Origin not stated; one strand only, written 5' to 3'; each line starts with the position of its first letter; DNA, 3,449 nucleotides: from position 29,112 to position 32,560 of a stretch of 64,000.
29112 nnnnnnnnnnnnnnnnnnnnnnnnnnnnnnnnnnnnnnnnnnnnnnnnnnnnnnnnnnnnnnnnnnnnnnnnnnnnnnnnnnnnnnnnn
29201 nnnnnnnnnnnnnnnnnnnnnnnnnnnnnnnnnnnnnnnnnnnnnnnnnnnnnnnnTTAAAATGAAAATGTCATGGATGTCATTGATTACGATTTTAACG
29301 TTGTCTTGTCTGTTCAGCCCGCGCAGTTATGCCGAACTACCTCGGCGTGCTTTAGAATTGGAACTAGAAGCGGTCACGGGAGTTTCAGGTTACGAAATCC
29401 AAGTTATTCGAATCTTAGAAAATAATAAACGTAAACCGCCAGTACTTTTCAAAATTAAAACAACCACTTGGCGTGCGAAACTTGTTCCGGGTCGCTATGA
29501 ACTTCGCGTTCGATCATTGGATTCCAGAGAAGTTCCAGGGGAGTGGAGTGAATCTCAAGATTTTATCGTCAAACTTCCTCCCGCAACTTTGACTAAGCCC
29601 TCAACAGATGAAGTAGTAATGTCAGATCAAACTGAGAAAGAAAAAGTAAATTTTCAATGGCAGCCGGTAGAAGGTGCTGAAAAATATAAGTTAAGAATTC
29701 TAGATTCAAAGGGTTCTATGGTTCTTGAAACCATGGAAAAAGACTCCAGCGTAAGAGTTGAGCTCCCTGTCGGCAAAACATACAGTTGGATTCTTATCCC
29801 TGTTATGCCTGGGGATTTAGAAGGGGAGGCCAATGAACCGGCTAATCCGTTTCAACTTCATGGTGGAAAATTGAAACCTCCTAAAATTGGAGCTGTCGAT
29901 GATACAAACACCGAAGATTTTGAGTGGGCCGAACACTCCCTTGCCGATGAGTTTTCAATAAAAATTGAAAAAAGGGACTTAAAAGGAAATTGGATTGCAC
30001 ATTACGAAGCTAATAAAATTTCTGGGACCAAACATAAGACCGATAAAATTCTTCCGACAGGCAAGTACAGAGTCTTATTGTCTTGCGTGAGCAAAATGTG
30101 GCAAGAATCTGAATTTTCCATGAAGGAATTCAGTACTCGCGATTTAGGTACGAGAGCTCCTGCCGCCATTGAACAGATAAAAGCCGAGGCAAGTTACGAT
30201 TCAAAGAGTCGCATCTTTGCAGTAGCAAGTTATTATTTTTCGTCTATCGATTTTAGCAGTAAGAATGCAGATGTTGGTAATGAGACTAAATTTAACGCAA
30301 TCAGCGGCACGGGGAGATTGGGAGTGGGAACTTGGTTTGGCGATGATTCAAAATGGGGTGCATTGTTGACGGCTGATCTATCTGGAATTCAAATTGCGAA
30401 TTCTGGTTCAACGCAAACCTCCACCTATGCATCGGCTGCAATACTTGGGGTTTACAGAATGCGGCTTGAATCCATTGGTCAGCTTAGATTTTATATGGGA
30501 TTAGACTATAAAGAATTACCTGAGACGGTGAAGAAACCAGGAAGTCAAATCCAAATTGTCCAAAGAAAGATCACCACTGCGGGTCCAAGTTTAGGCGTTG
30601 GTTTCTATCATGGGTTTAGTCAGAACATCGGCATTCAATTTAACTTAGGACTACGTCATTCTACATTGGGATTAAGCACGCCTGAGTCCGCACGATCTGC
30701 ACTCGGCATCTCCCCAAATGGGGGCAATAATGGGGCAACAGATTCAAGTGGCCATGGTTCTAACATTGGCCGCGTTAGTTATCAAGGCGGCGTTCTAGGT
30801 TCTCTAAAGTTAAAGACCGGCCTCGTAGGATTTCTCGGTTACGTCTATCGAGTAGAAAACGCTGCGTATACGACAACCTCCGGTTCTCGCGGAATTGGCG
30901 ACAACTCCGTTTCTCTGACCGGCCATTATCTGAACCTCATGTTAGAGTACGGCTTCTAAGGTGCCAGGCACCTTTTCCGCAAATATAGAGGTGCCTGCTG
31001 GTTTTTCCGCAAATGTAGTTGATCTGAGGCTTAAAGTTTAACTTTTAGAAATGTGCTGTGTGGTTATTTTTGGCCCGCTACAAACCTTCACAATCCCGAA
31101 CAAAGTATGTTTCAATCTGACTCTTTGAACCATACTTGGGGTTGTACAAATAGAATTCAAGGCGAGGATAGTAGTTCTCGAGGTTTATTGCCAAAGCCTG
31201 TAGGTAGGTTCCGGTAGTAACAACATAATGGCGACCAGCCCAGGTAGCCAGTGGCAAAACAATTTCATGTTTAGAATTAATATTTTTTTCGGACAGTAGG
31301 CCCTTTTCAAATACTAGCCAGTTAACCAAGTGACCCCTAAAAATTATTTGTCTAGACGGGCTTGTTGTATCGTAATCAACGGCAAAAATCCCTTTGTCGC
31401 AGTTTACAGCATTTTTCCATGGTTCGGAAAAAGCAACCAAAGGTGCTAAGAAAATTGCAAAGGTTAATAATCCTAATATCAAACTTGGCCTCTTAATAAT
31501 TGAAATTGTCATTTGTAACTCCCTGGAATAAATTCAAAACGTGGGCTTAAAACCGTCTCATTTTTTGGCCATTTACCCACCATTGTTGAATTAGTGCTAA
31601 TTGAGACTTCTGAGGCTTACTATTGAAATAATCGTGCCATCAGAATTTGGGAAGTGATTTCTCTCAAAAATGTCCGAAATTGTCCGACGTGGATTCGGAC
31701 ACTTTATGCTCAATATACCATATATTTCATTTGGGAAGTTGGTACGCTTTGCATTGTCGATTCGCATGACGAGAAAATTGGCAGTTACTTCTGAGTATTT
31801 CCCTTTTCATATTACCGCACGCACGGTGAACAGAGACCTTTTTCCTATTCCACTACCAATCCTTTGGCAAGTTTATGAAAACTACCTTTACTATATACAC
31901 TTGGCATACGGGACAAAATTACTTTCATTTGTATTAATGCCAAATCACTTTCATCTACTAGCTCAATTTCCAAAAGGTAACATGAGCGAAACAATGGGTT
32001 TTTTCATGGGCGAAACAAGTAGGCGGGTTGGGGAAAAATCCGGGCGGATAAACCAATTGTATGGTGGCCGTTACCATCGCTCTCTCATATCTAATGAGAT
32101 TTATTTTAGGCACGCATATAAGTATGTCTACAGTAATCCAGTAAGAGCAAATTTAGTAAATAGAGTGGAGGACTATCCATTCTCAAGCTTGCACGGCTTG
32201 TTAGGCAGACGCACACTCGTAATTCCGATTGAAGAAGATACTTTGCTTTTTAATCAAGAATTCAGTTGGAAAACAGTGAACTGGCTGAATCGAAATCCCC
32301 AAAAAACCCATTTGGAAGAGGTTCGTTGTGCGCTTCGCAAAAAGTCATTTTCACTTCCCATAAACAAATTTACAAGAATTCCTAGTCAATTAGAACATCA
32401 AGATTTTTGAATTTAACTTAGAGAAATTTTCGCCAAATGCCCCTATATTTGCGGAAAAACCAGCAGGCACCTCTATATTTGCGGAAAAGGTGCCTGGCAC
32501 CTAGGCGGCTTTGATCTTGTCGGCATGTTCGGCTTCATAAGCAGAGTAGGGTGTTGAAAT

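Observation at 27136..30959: Adjacent pair of Fn3-repeat envelope proteins: an inner-membrane FecR-domain anchor and an Fn3-plus-beta-barrel outer-membrane protein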

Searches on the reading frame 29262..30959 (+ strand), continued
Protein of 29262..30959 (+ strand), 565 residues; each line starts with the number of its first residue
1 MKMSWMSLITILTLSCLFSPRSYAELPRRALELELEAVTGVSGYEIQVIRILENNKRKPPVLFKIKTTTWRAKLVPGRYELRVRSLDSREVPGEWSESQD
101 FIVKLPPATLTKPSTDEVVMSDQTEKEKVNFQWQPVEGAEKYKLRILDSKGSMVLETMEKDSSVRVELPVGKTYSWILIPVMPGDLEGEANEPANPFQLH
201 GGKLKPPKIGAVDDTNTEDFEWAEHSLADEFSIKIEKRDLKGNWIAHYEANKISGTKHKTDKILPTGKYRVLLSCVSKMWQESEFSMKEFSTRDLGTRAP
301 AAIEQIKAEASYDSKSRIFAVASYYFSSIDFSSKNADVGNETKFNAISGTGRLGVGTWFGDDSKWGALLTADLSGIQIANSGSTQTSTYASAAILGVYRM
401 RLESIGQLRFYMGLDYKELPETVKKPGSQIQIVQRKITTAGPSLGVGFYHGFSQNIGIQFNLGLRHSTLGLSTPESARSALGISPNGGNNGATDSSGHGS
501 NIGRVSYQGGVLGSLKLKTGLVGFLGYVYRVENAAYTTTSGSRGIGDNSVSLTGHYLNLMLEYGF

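Call 70: find_encoding_contigs(protein=P0152, flank=7000, max_places=1)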
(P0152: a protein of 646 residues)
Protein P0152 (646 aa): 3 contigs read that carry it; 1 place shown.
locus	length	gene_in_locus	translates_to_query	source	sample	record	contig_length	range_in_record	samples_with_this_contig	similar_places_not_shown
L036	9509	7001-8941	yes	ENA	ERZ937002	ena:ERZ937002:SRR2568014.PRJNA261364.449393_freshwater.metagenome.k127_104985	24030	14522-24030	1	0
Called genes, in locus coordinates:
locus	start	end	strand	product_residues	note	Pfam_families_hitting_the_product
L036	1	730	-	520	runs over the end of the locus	PF01268:FTHFS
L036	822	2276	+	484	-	PF00112:Peptidase_C1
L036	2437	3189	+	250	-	PF13645:YkuD_2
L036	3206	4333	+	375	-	PF01510:Amidase_2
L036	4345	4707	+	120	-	PF00581:Rhodanese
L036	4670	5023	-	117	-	PF04304:DUF454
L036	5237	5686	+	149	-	PF00210:Ferritin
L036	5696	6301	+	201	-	-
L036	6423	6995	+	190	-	-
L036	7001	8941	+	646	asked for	-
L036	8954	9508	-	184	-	?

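Call 71: search_protein_families(library=pfam, proteins=[L035:5728-6297:+, L036:6423-6995:+, L036:5696-6301:+, L035:6365-8509:+, L036:7001-8941:+], max_evalue=0.1)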
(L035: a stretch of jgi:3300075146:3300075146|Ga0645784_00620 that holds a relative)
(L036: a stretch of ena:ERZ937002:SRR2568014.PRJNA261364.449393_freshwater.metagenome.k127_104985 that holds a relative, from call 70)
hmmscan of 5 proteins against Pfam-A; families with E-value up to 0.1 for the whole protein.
L035:5728-6297:+ (189 aa): 1 family
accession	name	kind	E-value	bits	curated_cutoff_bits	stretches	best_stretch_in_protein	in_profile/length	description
PF21910.2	GH85_C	-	0.0053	17.6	27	1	89-149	12-74/95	GH85 endohexosaminidases, C-terminal domain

L036:6423-6995:+ (190 aa): 1 family
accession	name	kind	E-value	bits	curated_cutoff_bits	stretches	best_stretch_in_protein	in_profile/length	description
PF21910.2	GH85_C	-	0.022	15.6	27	1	95-164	18-87/95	GH85 endohexosaminidases, C-terminal domain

L036:5696-6301:+ (201 aa): 1 family
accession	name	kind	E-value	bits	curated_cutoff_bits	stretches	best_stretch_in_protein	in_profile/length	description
PF10502.14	Peptidase_S26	-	5.9e-05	23.5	22.9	1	85-200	50-164/168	Signal peptidase, peptidase S26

L035:6365-8509:+ (714 aa): 1 family
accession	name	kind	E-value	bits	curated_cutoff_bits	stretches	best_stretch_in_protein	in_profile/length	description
PF13860.13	FlgD_ig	-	0.0017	18.7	27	1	397-435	6-44/79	FlgD Ig-like domain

L036:7001-8941:+ (646 aa): 5 families
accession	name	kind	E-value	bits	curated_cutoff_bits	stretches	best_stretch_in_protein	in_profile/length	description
PF00041.27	fn3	-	0.00044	20.8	25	1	320-392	5-78/84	Fibronectin type III domain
PF14292.12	SusE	-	0.0048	17.5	25.2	0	308-353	9-59/106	SusE outer membrane protein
PF23194.1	NOMO_5th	-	0.0096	16.7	27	0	64-110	12-58/89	NOMO fifth transthyretin-like domain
PF16383.10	DUF4992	-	0.024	14.8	29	0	303-371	36-107/183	Domain of unknown function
PF07495.19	Y_Y_Y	-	0.037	14.4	26.6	0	99-115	35-51/65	Y_Y_Y domain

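Call 83: find_homologous_proteins(query=A4, max_evalue=1e-20)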
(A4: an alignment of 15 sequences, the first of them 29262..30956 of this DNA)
Query A4 (15 sequences) (565 aa, profile of the alignment): 11 proteins with E <= 1e-20 among 8000 candidates.
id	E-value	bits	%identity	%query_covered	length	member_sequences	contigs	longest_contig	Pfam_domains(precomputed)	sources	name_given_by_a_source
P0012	1.1e-216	739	29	99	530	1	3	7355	-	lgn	-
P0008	1.5e-202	692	33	98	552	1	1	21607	-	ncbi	-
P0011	2.7e-196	672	31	99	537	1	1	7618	-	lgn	-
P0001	8.7e-181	620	99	100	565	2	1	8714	-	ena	-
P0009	1.6e-166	573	32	95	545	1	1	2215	-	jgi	jgi:hypothetical protein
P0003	1.8e-153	530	47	99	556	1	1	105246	-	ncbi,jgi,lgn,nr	ncbi:MAG: hypothetical protein SGI74_08280 [Oligoflexia bacterium]|nr:hypothetical protein [Oligofle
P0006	4.0e-153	529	42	96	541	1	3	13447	-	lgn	-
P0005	7.5e-151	522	43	100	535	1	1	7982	-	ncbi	-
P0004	7.6e-151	522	47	97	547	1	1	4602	-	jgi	jgi:hypothetical protein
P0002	1.6e-146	507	48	96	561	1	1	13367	-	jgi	jgi:hypothetical protein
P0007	3.5e-136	473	39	99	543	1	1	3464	PF07495.20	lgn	-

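Call 86: search_protein_families(library=padloc, proteins=[window:29262-30956:+], max_evalue=0.01)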
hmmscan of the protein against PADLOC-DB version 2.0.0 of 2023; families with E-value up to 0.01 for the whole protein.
window:29262-30956:+ (565 aa): 0 families

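Call 88: find_encoding_contigs(protein=P0162, flank=6000, max_places=1)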
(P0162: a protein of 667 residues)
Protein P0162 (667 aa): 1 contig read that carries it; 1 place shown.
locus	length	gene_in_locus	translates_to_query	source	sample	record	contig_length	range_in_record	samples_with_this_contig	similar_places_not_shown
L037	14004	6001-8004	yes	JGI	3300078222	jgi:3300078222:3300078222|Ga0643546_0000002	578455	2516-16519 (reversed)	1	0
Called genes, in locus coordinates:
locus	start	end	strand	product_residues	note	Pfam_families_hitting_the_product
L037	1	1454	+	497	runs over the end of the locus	PF00289:Biotin_carb_N, PF02222:ATP-grasp, PF02786:CPSase_L_D2, PF07478:Dala_Dala_lig_C, PF02785:Biotin_carb_C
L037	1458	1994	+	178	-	PF00364:Biotin_lipoyl, PF25984:BSH_YknX (faint)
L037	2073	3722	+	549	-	PF01642:MM_CoA_mutase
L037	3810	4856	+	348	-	-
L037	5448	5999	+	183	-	-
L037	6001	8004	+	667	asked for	-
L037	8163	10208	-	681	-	PF25390:WD40_RLD, PF00415:RCC1 (faint), PF13540:RCC1_2, PF25390:WD40_RLD, PF13540:RCC1_2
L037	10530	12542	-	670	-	PF00415:RCC1 (faint), PF25390:WD40_RLD, PF13540:RCC1_2, PF25390:WD40_RLD, PF13540:RCC1_2 (weak)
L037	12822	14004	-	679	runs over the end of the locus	PF00415:RCC1 (faint), PF25390:WD40_RLD, PF13540:RCC1_2, PF25390:WD40_RLD, PF13540:RCC1_2 (weak)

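Call 89: find_encoding_contigs(protein=P0134, flank=6000, max_places=1)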
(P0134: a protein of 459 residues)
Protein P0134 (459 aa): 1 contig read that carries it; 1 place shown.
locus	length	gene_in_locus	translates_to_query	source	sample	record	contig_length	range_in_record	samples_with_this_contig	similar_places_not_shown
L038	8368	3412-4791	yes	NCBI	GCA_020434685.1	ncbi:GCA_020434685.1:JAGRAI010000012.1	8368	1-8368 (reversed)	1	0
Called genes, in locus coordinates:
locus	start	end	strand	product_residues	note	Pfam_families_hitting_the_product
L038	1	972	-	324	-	PF00082:Peptidase_S8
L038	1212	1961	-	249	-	-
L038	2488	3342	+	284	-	PF00041:fn3 (faint), PF22433:MtxA_IG-like (faint), PF24421:Ig_J (faint), PF07495:Y_Y_Y (faint)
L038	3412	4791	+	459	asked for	-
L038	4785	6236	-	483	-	PF05708:Peptidase_C92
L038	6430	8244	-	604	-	PF02743:dCache_1, PF00672:HAMP, PF00211:Guanylate_cyc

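Call 101: find_related_loci(query=A6, collection=metagenome_contigs, flank=6000)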
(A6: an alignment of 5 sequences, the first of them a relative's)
Query A6 (646 aa) in metagenome_contigs; peptide patterns used: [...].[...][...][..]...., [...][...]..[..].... (x = any residue, [..] = any of these).
135 stretches matched a pattern; 2 encode a relative of the query (tblastn E <= 1e-3); 2 distinct loci.
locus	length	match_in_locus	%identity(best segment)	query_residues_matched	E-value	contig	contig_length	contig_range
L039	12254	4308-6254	40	1-646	8e-152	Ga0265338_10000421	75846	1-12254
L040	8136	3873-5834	39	4-646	2e-146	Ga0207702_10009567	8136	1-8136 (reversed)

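Call 108: search_protein_families(library=pfam, proteins=[L027:8109-9896:+, L031:8093-9880:+, L021:8004-9809:+, L023:7950-9782:+, L017:8139-9983:+, L012:8160-10001:+, L025:1748-3556:+, L013:8336-10267:+, L027:11521-13314:+], max_evalue=0.01)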
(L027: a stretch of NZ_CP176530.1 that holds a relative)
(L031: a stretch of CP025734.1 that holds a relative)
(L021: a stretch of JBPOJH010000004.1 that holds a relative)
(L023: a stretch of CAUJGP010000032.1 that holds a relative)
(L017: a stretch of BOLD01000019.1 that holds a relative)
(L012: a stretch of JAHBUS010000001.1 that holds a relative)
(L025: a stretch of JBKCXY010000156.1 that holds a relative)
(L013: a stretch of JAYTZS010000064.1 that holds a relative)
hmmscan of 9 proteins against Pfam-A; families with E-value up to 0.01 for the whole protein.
L027:8109-9896:+ (595 aa): 3 families
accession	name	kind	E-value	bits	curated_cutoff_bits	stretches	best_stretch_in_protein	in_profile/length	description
PF04773.18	FecR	-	1.7e-05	25.6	24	1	76-156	2-83/97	FecR protein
PF24421.1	Ig_J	-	3.6e-05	24.3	29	0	409-468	28-88/104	Tip attachment protein J, Ig-like domain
PF22058.2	X25_BaPul_like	-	0.0082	16.7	27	0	500-524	28-52/87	Pullulanase X25 domain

L031:8093-9880:+ (595 aa): 3 families
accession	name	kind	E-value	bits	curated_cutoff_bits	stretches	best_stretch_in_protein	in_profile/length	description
PF04773.18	FecR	-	1.5e-05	25.8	24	1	76-152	2-79/97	FecR protein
PF24421.1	Ig_J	-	0.0039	17.7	29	0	519-575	42-98/104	Tip attachment protein J, Ig-like domain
PF22058.2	X25_BaPul_like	-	0.0095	16.5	27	0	230-254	27-50/87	Pullulanase X25 domain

L021:8004-9809:+ (601 aa): 1 family
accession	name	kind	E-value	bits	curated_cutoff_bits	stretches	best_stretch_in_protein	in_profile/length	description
PF04773.18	FecR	-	2.5e-11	44.3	24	1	77-168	3-97/97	FecR protein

L023:7950-9782:+ (610 aa): 4 families
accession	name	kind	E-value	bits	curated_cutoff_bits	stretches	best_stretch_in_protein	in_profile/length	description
PF00041.27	fn3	-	0.0003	21.4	25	0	522-578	14-71/84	Fibronectin type III domain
PF18962.6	Por_Secre_tail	-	0.00041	21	27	0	533-577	18-66/75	Secretion system C-terminal sorting domain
PF04773.18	FecR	-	0.0026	18.6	24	1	70-173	1-96/97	FecR protein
PF22433.2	MtxA_IG-like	-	0.0061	16.8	26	0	527-578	17-67/83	Magnetotaxis protein MtxA, Immunoglobulin-like domain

L017:8139-9983:+ (614 aa): 1 family
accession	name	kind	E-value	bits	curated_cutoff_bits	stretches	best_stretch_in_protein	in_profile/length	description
PF24421.1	Ig_J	-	6.2e-05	23.5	29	0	304-372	11-80/104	Tip attachment protein J, Ig-like domain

L012:8160-10001:+ (613 aa): 1 family
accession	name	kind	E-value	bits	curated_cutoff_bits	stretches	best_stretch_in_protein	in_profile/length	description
PF07495.19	Y_Y_Y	-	0.0027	18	26.6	0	541-589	13-57/65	Y_Y_Y domain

L025:1748-3556:+ (602 aa): 2 families
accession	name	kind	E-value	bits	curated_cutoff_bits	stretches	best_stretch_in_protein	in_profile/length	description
PF07495.19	Y_Y_Y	-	0.0006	20.1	26.6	0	553-577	32-56/65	Y_Y_Y domain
PF24421.1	Ig_J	-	0.0076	16.8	29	0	516-577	28-94/104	Tip attachment protein J, Ig-like domain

L013:8336-10267:+ (643 aa): 3 families
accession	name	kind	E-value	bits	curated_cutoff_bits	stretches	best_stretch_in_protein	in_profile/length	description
PF24421.1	Ig_J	-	7e-05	23.3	29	0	570-620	43-96/104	Tip attachment protein J, Ig-like domain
PF04773.18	FecR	-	0.0018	19.1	24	0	80-136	2-59/97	FecR protein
PF18962.6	Por_Secre_tail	-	0.0028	18.3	27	0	564-592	17-45/75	Secretion system C-terminal sorting domain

L027:11521-13314:+ (597 aa): 5 families
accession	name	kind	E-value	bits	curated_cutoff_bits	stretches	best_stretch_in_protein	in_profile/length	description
PF00211.25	Guanylate_cyc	-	9.3e-30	104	21.9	1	394-586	7-173/183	Adenylate and Guanylate cyclase catalytic domain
PF00672.30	HAMP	-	3.5e-09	37.3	25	1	309-361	2-52/53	HAMP domain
PF02743.24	dCache_1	-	3.5e-08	33.7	45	1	154-270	114-238/240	Cache domain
PF23002.2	PIN-like_DDX60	-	0.00023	21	27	1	177-242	6-71/225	ATP-dependent RNA helicase DDX60, PIN-like domain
PF17201.10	Cache_3-Cache_2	-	0.005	16.6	27.7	0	206-288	208-297/299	Cache 3/Cache 2 fusion domain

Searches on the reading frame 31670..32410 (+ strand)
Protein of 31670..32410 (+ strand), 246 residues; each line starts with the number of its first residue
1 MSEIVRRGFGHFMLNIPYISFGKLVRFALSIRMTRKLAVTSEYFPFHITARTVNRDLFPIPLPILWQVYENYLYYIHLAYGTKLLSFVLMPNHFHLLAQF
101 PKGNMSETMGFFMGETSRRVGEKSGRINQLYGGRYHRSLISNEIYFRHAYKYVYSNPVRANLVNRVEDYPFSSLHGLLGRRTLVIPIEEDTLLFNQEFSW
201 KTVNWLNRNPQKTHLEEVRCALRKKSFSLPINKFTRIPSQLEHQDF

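Call 9: search_protein_families(library=pfam, proteins=[window:31670-32410:+], max_evalue=0.001)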
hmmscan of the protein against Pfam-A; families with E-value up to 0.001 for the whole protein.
window:31670-32410:+ (246 aa): 1 family
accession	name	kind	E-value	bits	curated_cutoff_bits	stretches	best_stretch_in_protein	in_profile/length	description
PF01797.21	Y1_Tnp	-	6.7e-07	29.9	23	1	68-152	27-117/121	Transposase IS200 like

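Call 86: search_protein_families(library=padloc, proteins=[window:31670-32410:+], max_evalue=0.01)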
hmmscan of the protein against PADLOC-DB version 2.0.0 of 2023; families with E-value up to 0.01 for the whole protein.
window:31670-32410:+ (246 aa): 0 families

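Call 87: search_protein_families(library=ncbifam, proteins=[window:31670-32410:+], max_evalue=0.001)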
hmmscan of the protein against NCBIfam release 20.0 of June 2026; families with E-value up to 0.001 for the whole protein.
window:31670-32410:+ (246 aa): 1 family
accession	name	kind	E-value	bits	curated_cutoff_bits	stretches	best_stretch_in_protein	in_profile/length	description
NF047646.1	REP_Tyr_transpos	equivalog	1e-20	74.1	80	1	46-172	12-146/146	REP-associated tyrosine transposase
